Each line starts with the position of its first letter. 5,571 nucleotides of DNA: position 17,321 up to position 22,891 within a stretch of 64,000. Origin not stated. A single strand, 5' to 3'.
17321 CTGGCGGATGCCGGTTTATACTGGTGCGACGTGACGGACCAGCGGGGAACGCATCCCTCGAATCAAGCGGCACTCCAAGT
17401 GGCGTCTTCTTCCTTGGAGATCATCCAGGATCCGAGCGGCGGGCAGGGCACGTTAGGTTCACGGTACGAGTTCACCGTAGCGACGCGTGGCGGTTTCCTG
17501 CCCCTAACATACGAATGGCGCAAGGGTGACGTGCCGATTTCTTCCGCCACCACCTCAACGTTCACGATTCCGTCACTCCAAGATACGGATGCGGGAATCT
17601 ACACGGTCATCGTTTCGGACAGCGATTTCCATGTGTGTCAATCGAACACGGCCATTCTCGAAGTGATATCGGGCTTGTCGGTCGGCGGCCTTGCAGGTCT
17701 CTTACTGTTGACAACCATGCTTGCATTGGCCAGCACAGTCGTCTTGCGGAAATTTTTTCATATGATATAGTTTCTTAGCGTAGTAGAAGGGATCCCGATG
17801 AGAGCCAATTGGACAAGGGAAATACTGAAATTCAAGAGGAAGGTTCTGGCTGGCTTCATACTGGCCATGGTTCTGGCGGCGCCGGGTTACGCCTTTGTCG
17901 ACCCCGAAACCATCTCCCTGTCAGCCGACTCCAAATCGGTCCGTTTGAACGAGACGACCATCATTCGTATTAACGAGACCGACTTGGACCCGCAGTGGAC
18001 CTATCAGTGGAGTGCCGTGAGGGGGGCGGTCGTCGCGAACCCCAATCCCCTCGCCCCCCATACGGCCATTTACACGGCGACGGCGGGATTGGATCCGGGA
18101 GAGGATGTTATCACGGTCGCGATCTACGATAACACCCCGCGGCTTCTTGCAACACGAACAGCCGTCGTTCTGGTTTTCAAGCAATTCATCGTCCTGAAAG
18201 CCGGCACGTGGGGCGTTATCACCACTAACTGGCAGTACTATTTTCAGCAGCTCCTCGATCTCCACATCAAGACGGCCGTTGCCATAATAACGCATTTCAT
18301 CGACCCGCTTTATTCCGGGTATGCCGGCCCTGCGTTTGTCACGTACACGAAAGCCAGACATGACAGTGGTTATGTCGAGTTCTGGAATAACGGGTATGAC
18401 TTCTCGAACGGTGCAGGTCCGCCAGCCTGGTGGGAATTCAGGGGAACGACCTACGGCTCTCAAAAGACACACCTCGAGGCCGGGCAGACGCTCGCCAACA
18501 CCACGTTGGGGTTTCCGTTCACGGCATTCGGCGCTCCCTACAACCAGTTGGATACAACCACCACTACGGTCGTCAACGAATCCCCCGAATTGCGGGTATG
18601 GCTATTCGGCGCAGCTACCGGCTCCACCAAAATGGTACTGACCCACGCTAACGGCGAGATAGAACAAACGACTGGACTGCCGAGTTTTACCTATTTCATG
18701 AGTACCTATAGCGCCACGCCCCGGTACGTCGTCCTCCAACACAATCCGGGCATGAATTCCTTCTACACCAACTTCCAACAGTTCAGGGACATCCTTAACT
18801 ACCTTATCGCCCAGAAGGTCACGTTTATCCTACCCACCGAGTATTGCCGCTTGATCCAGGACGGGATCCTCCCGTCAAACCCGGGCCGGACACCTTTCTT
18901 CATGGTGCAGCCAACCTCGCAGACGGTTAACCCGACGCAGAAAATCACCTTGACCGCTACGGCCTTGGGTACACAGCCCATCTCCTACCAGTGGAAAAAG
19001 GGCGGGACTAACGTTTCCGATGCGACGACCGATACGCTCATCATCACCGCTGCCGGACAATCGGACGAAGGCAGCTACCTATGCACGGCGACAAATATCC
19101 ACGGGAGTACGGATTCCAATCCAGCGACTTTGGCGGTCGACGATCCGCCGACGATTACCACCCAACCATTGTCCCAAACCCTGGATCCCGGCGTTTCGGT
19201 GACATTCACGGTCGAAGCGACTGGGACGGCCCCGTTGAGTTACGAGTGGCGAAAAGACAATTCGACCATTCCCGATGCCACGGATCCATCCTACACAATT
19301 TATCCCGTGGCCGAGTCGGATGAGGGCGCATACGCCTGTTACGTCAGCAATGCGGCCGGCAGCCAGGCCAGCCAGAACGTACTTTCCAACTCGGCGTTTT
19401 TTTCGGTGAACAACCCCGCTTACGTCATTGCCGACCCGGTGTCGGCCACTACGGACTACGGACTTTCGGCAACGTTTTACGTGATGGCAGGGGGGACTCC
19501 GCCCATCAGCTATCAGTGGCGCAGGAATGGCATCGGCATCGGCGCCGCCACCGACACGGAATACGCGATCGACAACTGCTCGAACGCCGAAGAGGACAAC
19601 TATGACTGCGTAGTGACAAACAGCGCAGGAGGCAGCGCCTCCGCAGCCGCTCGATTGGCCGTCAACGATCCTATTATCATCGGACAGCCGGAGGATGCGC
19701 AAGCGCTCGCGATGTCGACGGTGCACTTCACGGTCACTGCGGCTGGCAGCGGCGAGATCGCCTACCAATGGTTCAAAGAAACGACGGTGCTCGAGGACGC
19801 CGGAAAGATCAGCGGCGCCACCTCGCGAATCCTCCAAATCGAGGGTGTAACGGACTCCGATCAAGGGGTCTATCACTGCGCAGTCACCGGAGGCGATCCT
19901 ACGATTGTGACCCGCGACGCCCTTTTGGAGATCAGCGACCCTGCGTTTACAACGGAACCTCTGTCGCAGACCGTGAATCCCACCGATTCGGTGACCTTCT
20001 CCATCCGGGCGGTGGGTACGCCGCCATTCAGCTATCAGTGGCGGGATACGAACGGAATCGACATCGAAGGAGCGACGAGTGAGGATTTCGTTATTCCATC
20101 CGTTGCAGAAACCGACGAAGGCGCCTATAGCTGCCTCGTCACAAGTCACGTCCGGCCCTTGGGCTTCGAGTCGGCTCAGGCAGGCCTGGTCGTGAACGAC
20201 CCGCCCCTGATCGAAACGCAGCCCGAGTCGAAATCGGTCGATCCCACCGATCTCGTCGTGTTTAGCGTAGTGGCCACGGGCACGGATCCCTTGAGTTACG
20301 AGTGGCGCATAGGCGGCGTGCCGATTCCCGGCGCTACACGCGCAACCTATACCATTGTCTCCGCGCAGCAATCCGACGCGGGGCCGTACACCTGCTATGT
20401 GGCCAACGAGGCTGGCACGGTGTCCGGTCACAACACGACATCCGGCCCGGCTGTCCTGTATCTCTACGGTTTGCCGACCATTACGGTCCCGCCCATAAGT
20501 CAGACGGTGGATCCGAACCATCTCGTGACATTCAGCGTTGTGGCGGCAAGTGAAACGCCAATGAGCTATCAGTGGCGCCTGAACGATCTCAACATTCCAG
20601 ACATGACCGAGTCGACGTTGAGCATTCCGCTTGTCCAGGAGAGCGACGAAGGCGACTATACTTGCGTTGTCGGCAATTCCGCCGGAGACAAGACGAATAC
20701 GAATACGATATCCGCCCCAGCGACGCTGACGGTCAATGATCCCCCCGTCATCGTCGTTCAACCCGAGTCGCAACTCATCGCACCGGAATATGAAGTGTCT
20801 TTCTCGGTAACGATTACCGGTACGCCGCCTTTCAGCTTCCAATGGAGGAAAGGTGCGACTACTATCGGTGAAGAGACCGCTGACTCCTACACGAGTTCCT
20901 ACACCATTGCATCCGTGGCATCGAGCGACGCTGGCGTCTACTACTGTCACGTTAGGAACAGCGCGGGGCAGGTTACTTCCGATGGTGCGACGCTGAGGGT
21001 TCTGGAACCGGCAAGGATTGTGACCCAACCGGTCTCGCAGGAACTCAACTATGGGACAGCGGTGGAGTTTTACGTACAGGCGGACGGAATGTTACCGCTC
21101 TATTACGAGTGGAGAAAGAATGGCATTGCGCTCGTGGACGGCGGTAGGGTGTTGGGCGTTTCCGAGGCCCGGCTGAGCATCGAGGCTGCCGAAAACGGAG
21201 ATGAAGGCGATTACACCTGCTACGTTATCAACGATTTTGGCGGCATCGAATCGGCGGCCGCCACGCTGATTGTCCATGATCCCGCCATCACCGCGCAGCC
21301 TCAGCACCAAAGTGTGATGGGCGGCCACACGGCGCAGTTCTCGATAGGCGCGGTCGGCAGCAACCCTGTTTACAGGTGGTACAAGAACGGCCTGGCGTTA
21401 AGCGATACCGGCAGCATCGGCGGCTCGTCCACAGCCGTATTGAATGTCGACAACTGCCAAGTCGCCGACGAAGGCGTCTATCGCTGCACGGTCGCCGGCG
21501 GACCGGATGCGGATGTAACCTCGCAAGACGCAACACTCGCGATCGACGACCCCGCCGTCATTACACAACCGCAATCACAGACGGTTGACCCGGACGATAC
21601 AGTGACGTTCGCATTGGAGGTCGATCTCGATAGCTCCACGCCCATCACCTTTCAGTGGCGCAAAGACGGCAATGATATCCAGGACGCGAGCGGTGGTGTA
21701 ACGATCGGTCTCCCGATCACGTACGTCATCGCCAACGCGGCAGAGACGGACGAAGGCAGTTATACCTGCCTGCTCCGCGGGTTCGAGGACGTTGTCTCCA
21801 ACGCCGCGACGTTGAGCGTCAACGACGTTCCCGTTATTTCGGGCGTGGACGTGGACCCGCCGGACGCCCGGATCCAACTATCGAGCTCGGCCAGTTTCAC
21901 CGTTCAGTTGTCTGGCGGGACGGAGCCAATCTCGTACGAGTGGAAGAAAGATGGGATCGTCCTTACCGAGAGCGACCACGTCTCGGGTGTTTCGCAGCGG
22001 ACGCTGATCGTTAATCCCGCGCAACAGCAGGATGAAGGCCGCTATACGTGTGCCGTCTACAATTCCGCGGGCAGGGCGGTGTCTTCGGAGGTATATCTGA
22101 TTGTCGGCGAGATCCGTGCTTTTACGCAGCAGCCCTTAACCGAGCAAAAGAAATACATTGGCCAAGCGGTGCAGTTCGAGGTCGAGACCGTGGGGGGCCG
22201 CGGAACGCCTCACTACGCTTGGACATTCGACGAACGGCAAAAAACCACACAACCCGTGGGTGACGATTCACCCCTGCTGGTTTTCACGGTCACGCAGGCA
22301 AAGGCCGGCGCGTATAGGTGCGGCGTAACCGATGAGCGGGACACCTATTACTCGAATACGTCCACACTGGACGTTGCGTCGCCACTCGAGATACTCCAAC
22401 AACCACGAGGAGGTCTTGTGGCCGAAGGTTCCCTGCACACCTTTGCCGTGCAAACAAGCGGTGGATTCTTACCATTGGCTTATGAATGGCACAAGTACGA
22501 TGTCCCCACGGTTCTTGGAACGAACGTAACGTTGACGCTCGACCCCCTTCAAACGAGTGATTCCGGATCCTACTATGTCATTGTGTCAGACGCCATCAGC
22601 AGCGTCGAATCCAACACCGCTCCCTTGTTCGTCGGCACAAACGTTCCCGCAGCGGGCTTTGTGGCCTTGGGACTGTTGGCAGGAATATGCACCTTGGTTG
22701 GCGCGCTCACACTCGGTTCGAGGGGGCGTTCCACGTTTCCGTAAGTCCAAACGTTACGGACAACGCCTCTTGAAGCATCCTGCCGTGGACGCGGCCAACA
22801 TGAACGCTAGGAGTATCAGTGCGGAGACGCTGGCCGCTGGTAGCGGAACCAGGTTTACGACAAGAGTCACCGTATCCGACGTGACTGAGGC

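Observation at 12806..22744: Tandem 1650-aa paralogs: a deacetylase-like head on a 14-Ig stalk, with catalytic-type motifs kept in one copy and lost in the other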

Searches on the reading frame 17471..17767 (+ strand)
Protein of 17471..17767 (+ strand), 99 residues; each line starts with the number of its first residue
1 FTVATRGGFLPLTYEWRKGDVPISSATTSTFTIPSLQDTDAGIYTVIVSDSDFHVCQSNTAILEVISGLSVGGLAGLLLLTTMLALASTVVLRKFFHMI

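Call 19: search_protein_families(library=ncbifam, proteins=[window:17471-17767:+], max_evalue=0.01)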
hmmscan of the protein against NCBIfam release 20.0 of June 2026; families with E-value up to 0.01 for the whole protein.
window:17471-17767:+ (99 aa): 0 families

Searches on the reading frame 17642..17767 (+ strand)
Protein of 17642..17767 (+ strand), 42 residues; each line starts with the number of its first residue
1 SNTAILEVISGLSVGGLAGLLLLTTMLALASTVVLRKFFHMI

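Call 51: search_protein_families(library=ncbifam, proteins=[window:17642-17767:+], max_evalue=10)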
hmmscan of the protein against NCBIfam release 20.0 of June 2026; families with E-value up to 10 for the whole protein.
seq(42 aa): 0 families

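Call 52: search_protein_families(library=pfam, proteins=[window:17642-17767:+], max_evalue=1)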
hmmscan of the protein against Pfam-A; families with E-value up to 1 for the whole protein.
seq(42 aa): 0 families

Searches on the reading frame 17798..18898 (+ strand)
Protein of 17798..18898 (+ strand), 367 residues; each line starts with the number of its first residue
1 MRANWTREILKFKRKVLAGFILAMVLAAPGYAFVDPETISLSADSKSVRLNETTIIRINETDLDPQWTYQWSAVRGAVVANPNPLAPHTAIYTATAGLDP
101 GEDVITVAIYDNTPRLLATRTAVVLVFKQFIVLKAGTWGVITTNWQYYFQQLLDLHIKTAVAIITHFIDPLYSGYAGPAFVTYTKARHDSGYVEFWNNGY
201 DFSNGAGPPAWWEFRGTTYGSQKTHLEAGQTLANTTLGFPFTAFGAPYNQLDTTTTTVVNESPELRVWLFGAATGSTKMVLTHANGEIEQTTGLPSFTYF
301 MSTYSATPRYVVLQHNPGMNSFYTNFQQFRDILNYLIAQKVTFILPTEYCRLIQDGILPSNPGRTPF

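Call 7: search_protein_families(library=pfam, proteins=[window:17798-18898:+], max_evalue=10)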
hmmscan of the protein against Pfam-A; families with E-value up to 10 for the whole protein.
window:17798-18898:+ (367 aa): 1 family
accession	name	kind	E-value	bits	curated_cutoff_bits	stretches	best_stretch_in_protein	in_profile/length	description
PF10096.14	DUF2334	-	0.0024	18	26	1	147-262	20-139/203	Uncharacterized protein conserved in bacteria (DUF2334)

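Call 8: search_protein_families(library=ncbifam, proteins=[window:17798-18898:+], max_evalue=10)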
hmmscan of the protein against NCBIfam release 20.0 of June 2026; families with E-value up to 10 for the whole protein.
window:17798-18898:+ (367 aa): 1 family
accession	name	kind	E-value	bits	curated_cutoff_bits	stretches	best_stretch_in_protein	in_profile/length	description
TIGR02914.1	EpsI_fam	equivalog_domain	0.05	13.1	42.8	1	25-83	66-120/174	exosortase C-terminal domain/associated protein EpsI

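Call 25: predict_structure(alignment_id=A2)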
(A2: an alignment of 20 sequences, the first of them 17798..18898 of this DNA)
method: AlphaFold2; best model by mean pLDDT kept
length: 367 residues; sequences in the alignment: 20
mean_pLDDT: 92.3   pTM: 0.84
mean pLDDT of the five models: 92.3, 90.9, 90.7, 90.1, 89.1
residues with pLDDT >= 90: 287; 70-90: 65; 50-70: 9; < 50: 6
segments of 3 or more residues with pLDDT < 50: 362-367
pLDDT, mean of each block of 10 residues (from residue 1): 77 87 75 83 96 95 90 97 90 96 97 92 97 94 97 98 96 92 97 97 76 93 97 98 95 97 98 94 90 97 95 97 98 98 98 90 46
secondary structure, 60 per line:
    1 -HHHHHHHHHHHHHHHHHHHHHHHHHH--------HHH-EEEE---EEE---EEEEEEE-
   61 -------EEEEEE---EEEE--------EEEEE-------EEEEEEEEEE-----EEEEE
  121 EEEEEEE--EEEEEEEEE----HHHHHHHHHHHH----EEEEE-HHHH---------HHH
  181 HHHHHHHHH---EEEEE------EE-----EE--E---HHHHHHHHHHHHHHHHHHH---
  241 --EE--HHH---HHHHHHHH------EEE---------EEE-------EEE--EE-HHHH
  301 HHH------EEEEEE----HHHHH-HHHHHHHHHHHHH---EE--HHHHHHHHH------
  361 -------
elements in order: H2-27 E40-43 E47-49 E53-59 E68-73 E77-80 E89-93 E101-110 E116-127 E130-138 H143-154 E159-163 H165-168 H178-189 E193-197 H219-237 H253-260 E267-269 E279-281 E289-291 H297-303 E310-315 H320-324 H326-338 H346-354
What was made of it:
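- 18176..18868 (+): Paralog 2 head: NodB/CE4 fold retained (about aa 127-357). AF2 pLDDT 92.3 (call 25).
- The AF2 model is as confident as that of paralog 1 (call 25).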

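Call 34: fold_search(model_id=the predicted structure, library=pdb)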
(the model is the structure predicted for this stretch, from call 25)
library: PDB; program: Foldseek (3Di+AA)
matches with E <= 10: 1730; with E <= 0.001: 68
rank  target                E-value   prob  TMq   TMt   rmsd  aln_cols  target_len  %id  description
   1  7ax7                  2.1e-08  1.00  0.45  0.76   3.5       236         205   11  Crystal structure of the Xyl-CE4 domain of a multidomain xylanase from the hindgut metagenome of Trinervitermes trinervo (released 2020-11-18)
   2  4hd5                  6.3e-08  1.00  0.45  0.51   8.2       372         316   12  Crystal Structure of BC0361, a polysaccharide deacetylase from Bacillus cereus (released 2012-10-10)
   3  2c71                  1.5e-07  1.00  0.45  0.76   3.9       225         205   12  The structure of a family 4 acetyl xylan esterase from Clostridium thermocellum in complex with a magnesium ion. (released 2006-01-23)
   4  7fbw                  1.6e-07  1.00  0.42  0.79   3.5       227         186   13  Acetylxylan esterase from Caldanaerobacter subterraneus subsp. tengcongensis (released 2021-10-27)
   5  4m1b_A                3.0e-07  1.00  0.41  0.70   3.8       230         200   15  Structural Determination of BA0150, a Polysaccharide Deacetylase from Bacillus anthracis (released 2014-02-12)
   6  4v33_A                4.7e-07  1.00  0.44  0.50   7.6       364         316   11  Crystal structure of the putative polysaccharide deacetylase BA0330 from bacillus anthracis (released 2015-04-08)
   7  6hm9                  8.4e-07  1.00  0.44  0.58   3.2       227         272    9  Crystal structure of a BA3943 mutant,a CE4 family pseudoenzyme with restored enzymatic activity. (released 2019-10-09)
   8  7bkf                  1.1e-06  1.00  0.44  0.57   3.2       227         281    9  Crystal structure of WT BA3943, a CE4 family pseudoenzyme from Bacillus Anthracis (released 2021-05-19)
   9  4l1g_D                1.1e-06  1.00  0.43  0.71   3.5       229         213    9  Crystal structure of the Bc1960 peptidoglycan N-acetylglucosamine deacetylase from Bacillus cereus (released 2014-06-04)
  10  5o6y_A                1.9e-06  1.00  0.43  0.70   4.7       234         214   10  Crystal structure of the Bc1960 peptidoglycan N-acetylglucosamine deacetylase in complex with 4-naphthalen-1-yl-~{N}-o (released 2018-06-20)
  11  8iu8                  2.1e-06  1.00  0.28  0.20  14.4       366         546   12  Crystal structure of GH66 endodextranase from Flavobacterium johnsoniae (released 2023-06-14)
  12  6go1_A                2.7e-06  1.00  0.38  0.43  10.8       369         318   10  Crystal Structure of a Bacillus anthracis peptidoglycan deacetylase (released 2019-04-10)
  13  4l1g_A                3.5e-06  1.00  0.42  0.69   3.6       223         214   10  Crystal structure of the Bc1960 peptidoglycan N-acetylglucosamine deacetylase from Bacillus cereus (released 2014-06-04)
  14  6hpa                  3.8e-06  1.00  0.43  0.57   3.0       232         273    9  Crystal structure of a BA3943 mutant,a CE4 family pseudoenzyme (released 2019-10-09)
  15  5lfz                  4.0e-06  1.00  0.41  0.71   3.4       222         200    8  T48 deacetylase (released 2017-08-02)
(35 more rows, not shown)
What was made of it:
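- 18176..18868 (+): Foldseek top hits are CE4 structures, including the CE4 pseudoenzyme BA3943 (call 34).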

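Call 65: find_homologous_proteins(query=window:17798-18898:+)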
Query window:17798-18898:+ (367 aa): 1 proteins with E <= 0.001 among 6991 candidates.
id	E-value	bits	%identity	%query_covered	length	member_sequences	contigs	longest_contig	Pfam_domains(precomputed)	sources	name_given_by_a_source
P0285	5.3e-15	73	28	69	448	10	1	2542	PF10096.15,PF01522.27,PF02018.24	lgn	-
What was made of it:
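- No close relatives of the dead head were found (call 65).
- Tried and rejected: A search with head 2 retrieved only one distant hit (call 65).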

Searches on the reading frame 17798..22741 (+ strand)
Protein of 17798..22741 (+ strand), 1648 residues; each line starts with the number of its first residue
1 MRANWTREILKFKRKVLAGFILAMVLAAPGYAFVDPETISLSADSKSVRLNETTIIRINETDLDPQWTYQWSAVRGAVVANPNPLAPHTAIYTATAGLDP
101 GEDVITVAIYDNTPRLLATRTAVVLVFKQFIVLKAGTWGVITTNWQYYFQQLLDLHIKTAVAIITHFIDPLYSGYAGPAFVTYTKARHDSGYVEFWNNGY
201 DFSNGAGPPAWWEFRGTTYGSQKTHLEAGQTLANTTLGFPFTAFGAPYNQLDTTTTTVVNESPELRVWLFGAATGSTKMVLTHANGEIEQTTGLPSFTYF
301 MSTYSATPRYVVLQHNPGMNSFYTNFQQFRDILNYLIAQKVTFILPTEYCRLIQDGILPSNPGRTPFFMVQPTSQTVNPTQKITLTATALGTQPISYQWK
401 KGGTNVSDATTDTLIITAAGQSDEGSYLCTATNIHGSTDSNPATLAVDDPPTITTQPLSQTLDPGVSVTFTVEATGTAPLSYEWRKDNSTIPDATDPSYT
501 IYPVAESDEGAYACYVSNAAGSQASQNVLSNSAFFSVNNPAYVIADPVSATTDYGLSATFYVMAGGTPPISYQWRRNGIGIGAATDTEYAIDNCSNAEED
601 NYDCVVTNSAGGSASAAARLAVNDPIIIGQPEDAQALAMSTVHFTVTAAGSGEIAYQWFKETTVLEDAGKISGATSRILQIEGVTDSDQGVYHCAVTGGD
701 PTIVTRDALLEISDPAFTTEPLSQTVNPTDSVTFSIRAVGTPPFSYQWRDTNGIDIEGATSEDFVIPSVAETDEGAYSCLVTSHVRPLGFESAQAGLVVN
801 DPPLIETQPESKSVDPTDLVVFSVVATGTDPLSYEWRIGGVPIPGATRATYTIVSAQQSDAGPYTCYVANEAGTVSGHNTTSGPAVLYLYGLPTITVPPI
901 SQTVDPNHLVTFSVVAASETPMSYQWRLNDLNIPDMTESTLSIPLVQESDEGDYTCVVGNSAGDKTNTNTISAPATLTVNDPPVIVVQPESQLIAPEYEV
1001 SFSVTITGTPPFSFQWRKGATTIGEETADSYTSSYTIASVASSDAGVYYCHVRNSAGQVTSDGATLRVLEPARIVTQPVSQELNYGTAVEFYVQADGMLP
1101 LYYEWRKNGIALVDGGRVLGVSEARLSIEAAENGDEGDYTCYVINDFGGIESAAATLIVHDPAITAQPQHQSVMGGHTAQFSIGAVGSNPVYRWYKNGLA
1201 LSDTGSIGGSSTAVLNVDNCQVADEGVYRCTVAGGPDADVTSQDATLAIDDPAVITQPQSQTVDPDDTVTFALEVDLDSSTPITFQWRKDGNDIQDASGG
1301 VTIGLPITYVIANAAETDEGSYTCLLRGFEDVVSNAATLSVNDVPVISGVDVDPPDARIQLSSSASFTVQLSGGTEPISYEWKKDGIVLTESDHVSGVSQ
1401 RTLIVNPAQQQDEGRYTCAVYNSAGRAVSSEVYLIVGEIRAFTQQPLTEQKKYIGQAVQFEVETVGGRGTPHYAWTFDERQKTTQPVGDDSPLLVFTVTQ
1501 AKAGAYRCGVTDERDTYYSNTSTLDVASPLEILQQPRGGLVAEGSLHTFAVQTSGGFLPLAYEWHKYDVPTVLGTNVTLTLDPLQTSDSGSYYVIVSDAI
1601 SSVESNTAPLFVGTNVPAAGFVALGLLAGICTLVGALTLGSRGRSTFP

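Call 5: search_protein_families(library=pfam, proteins=[window:17798-22741:+], max_evalue=0.01)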
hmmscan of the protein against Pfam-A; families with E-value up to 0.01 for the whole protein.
window:17798-22741:+ (1648 aa): 13 families
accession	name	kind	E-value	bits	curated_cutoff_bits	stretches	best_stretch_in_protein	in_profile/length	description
PF13927.12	Ig_3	-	2.3e-137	448.2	30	14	982-1054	1-78/78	Immunoglobulin domain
PF07679.22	I-set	-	1.8e-124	406.5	23.7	12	983-1062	1-85/90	Immunoglobulin I-set domain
PF13895.12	Ig_2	-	3.2e-81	268.1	27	9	370-447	4-79/79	Immunoglobulin domain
PF00047.31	ig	-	1.8e-56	188.8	21.8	5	1361-1427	7-77/81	Immunoglobulin domain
PF07686.23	V-set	-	9.3e-37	126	26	0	1025-1069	66-109/109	Immunoglobulin V-set domain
PF16681.11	Ig_5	-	1e-15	58.3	27.3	0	480-520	20-61/82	Ig-like domain on T-cell surface glycoprotein CD3 epsilon chain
PF16680.11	Ig_4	-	8.7e-15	55.5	30.1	0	395-433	13-49/71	T-cell surface glycoprotein CD3 delta chain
PF16706.11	Izumo-Ig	-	4.2e-10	39.9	26.7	0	1468-1515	26-73/88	Izumo-like Immunoglobulin domain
PF08204.17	V-set_CD47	-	6.7e-10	39.2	21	0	1381-1440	50-104/111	CD47 immunoglobulin-like domain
PF11465.14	Receptor_2B4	-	1.1e-07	32.4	21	0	1392-1435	61-105/108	Natural killer cell receptor 2B4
PF13573.12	SprB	-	1.3e-06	28.3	28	0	383-404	17-37/37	SprB repeat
PF20418.3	Herpes_gE_N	-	0.00018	21.8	24.5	0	1395-1435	84-125/129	Alphaherpesvirus glycoprotein E N-terminal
PF00801.26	PKD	-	0.0029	18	23.5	0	895-930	2-38/80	PKD domain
